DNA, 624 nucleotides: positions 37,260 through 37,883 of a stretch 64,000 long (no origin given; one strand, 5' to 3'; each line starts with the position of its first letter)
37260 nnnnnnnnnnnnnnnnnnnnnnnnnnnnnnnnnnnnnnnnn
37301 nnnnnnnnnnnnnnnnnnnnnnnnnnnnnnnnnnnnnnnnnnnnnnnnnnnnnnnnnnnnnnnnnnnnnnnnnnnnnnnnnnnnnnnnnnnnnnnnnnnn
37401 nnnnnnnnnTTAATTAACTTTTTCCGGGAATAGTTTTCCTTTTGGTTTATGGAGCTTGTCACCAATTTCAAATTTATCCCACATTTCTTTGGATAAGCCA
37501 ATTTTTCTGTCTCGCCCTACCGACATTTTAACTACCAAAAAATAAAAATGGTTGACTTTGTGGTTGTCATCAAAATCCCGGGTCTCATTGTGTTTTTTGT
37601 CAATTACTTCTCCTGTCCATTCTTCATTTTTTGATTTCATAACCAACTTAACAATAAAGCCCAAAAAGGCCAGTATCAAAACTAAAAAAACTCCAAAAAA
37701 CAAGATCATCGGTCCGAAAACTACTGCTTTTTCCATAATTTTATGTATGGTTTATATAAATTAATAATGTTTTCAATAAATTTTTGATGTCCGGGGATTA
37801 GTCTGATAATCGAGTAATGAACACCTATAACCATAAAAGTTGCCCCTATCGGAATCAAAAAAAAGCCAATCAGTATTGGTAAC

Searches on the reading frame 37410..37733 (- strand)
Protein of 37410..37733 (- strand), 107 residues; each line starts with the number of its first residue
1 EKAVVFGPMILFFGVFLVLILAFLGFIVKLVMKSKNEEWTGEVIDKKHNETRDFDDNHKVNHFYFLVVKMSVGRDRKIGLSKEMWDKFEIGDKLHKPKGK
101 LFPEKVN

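Call 39: search_protein_families(library=pfam, proteins=[window:37410-37733:-], max_evalue=0.001)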
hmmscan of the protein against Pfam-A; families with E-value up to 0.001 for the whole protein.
window:37410-37733:- (107 aa): 2 families
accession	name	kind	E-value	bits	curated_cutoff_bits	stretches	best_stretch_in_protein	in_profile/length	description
PF24315.1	DUF7489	-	9.6e-11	41.8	27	1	35-104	2-64/65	Domain of unknown function (DUF7489)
PF10694.14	DUF2500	-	0.00011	23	33.5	1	10-93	2-88/102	Protein of unknown function (DUF2500)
